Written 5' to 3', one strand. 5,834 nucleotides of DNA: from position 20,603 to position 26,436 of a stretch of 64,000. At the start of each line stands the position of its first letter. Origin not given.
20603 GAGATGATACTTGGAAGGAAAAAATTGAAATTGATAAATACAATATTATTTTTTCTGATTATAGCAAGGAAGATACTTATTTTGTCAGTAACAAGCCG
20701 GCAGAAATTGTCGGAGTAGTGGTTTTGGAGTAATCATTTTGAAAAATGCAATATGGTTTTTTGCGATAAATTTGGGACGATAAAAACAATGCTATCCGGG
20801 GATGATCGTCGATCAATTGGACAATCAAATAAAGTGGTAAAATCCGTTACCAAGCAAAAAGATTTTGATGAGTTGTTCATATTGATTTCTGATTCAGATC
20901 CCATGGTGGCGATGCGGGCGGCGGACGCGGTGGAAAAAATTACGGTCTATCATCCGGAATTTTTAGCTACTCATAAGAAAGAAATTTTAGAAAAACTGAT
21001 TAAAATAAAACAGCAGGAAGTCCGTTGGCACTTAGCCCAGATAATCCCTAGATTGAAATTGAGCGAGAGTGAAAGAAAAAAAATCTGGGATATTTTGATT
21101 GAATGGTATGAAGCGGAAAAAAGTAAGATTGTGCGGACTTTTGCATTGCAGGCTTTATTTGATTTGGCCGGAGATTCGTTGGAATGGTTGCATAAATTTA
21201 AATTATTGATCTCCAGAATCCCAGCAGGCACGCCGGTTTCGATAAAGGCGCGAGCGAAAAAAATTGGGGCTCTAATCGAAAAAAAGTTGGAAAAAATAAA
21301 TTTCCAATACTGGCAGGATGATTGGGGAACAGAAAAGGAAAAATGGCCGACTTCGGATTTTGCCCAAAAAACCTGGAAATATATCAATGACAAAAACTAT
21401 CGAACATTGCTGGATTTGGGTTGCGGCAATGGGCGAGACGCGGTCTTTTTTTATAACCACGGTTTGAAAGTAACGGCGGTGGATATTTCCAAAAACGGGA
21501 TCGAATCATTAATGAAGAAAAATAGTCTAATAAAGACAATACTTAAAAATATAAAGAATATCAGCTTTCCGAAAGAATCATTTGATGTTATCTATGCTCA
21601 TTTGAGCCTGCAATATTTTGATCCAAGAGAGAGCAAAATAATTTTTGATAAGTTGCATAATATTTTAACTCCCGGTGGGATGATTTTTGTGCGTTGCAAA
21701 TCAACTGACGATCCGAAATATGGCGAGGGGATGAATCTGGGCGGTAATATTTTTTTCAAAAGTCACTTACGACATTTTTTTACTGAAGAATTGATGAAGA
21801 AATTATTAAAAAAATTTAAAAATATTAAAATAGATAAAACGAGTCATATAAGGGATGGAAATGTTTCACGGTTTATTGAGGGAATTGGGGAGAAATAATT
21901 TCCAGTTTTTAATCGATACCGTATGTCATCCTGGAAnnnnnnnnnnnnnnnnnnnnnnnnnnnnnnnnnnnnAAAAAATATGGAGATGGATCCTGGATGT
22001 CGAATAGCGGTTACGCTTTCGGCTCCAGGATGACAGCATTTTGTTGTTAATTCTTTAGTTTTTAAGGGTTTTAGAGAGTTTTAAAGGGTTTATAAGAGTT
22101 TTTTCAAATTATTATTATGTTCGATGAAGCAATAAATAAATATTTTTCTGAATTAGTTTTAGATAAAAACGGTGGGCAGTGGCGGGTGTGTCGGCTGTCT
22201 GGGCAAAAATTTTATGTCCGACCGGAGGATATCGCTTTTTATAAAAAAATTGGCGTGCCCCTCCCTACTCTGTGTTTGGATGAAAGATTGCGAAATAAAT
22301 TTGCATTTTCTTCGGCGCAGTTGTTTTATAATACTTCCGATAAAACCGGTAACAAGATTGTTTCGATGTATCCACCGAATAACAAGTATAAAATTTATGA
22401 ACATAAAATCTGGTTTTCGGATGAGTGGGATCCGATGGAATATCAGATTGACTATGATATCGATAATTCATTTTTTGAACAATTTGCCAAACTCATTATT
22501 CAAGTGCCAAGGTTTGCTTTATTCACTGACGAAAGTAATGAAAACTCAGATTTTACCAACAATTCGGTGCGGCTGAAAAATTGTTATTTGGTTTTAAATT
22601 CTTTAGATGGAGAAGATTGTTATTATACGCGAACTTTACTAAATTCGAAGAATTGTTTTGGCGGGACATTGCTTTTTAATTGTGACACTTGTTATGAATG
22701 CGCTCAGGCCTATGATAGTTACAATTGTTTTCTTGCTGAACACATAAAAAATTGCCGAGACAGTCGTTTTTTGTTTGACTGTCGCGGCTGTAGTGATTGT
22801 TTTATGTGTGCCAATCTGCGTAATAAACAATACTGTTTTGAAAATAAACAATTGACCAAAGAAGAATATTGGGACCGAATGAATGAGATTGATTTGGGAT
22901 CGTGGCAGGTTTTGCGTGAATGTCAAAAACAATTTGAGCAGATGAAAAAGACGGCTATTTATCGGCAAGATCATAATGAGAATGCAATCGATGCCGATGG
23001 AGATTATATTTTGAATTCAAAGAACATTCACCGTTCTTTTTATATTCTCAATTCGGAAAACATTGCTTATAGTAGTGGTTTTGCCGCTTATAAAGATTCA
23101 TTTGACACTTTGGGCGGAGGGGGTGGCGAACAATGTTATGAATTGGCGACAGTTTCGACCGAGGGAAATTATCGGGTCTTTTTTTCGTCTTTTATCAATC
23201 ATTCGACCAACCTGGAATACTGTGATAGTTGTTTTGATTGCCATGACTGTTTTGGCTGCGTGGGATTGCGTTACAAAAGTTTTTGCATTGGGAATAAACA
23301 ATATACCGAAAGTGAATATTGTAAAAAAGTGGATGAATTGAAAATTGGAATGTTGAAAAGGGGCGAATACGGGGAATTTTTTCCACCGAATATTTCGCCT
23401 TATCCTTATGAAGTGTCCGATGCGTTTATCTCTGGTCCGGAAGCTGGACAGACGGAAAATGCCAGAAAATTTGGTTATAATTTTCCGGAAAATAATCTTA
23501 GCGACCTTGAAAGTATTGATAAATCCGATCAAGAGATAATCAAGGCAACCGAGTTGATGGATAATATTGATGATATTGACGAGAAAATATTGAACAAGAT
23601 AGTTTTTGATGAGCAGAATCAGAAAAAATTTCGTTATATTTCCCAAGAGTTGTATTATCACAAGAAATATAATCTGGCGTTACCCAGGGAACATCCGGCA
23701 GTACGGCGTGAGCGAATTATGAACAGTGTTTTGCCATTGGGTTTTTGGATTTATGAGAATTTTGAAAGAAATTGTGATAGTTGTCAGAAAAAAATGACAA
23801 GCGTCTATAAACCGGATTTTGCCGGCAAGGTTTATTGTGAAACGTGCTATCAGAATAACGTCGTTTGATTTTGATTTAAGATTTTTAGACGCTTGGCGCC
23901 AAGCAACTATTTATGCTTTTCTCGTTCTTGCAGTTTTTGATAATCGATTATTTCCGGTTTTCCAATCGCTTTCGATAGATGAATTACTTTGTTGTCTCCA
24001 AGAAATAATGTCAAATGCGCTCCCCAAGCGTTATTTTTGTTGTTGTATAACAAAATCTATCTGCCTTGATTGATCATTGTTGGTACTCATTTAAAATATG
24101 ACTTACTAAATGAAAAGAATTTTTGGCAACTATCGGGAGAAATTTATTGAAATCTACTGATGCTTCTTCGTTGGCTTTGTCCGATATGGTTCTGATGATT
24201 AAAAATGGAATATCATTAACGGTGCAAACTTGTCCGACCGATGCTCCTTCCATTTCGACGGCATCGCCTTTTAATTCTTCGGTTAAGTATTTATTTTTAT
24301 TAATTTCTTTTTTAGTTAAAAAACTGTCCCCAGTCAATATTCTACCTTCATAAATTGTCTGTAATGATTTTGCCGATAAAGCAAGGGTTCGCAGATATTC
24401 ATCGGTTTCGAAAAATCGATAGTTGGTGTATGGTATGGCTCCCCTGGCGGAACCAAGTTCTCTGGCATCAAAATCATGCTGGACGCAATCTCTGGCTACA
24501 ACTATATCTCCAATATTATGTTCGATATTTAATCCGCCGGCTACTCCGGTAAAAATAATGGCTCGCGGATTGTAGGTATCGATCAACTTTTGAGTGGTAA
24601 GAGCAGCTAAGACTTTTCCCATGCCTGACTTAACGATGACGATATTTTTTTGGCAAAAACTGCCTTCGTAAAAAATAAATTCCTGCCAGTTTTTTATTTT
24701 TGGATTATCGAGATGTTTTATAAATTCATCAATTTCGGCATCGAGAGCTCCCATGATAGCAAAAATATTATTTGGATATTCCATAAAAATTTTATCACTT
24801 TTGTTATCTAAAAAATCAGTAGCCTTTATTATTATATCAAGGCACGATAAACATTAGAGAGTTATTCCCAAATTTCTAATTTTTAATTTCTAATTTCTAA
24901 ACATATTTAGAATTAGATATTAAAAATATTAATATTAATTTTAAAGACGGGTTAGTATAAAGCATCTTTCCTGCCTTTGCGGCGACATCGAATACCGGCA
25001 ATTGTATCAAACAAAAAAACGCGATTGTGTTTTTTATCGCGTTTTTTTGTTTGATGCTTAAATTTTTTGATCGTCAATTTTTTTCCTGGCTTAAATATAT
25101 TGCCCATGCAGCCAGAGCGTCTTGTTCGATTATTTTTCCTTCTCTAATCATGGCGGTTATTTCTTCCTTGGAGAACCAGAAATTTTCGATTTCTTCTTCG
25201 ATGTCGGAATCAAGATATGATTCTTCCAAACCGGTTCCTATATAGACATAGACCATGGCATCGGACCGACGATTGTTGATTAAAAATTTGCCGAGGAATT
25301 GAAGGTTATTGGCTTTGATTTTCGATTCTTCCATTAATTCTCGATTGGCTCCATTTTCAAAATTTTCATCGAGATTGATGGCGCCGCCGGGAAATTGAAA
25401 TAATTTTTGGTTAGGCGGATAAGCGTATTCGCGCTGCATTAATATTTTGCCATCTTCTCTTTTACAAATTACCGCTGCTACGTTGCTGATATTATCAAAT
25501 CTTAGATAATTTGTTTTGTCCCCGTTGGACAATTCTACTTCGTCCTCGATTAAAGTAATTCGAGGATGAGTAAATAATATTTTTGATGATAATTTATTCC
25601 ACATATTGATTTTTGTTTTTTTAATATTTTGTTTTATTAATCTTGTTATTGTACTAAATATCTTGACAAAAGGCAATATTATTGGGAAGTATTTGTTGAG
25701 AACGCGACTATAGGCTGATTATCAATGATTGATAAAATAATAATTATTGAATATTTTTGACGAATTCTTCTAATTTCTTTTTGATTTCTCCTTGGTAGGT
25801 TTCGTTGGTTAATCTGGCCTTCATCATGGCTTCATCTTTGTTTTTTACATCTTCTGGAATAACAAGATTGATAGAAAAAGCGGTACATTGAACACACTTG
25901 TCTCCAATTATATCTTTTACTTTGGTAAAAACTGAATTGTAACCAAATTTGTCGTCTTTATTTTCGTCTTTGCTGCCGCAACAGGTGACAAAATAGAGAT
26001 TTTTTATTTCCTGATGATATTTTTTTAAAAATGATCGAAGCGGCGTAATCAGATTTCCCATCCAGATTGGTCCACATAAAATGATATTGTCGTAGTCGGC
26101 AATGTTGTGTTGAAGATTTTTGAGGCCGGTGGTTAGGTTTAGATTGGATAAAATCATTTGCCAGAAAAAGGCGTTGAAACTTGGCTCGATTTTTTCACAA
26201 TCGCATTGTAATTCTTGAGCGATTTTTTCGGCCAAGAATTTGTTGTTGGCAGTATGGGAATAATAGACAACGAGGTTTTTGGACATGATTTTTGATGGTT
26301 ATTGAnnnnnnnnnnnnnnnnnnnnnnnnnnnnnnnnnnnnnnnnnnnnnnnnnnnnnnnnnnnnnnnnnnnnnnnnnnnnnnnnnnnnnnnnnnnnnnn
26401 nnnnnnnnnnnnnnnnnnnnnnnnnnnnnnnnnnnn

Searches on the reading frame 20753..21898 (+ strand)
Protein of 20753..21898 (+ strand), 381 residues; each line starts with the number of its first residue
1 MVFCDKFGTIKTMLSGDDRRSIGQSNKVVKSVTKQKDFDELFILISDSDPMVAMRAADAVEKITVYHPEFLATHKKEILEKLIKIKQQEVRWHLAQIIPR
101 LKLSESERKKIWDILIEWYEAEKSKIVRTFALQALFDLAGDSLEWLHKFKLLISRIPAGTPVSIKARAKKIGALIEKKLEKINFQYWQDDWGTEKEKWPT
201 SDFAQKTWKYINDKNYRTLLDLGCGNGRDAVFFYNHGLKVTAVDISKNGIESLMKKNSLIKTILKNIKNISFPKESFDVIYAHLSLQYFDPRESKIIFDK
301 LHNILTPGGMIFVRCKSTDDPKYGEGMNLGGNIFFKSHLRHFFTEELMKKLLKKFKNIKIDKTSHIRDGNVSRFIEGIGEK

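Call 23: search_protein_families(library=pfam, proteins=[window:20753-21898:+], max_evalue=0.00001)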
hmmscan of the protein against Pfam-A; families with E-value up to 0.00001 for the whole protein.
window:20753-21898:+ (381 aa): 7 families
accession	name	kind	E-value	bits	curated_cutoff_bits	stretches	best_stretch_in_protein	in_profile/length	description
PF13649.12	Methyltransf_25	-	2.3e-16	60.7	27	1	220-309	2-97/97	Methyltransferase domain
PF08241.18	Methyltransf_11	-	9.4e-16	58.7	21.2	1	220-312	1-94/95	Methyltransferase domain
PF13489.12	Methyltransf_23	-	5.6e-12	46.1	27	1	213-355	20-157/164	Methyltransferase domain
PF08242.18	Methyltransf_12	-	1.5e-11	45.3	30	1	220-311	1-98/98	Methyltransferase domain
PF13847.12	Methyltransf_31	-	2.5e-10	40.7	27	1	218-314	6-110/145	Methyltransferase domain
PF03848.20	TehB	-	1.2e-09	38.3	20.4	1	219-320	34-140/193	Tellurite resistance protein TehB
PF05724.17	TPMT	-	5e-08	33.3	26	1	185-296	4-114/218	Thiopurine S-methyltransferase (TPMT)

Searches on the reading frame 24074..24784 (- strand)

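Call 36: search_protein_families(library=pfam, proteins=[window:24074-24784:-], max_evalue=0.001)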
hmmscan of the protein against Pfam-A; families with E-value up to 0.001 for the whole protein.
window:24074-24784:- (236 aa): 1 family
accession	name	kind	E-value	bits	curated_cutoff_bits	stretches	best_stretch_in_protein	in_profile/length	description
PF01048.26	PNP_UDP_1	-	5.7e-47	160.5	25.1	1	8-231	2-232/233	Phosphorylase superfamily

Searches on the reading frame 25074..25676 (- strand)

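Call 36: search_protein_families(library=pfam, proteins=[window:25074-25676:-], max_evalue=0.001)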
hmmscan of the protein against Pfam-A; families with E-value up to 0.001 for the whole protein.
window:25074-25676:- (200 aa): 1 family
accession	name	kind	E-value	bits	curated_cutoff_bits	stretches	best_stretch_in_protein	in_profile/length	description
PF00293.34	NUDIX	-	1.2e-17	64.6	21.1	1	67-176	6-124/134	NUDIX domain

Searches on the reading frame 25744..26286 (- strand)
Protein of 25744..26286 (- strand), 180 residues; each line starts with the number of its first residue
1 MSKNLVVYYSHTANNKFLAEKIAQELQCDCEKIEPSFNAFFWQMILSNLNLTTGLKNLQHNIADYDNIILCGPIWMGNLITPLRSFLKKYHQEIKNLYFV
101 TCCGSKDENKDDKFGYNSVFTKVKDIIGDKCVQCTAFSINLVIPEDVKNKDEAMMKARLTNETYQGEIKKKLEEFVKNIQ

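Call 36: search_protein_families(library=pfam, proteins=[window:25744-26286:-], max_evalue=0.001)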
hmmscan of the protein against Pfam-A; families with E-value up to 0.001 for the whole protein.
window:25744-26286:- (180 aa): 3 families
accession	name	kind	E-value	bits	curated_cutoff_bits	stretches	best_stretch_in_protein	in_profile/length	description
PF12724.12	Flavodoxin_5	-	2.9e-09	37.8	27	1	59-114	38-93/145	Flavodoxin domain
PF12682.12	Flavodoxin_4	-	6.6e-05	22.9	24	0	59-111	68-121/155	Flavodoxin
PF12641.12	Flavodoxin_3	-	0.00054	20.3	27.5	0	5-33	1-31/160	Flavodoxin domain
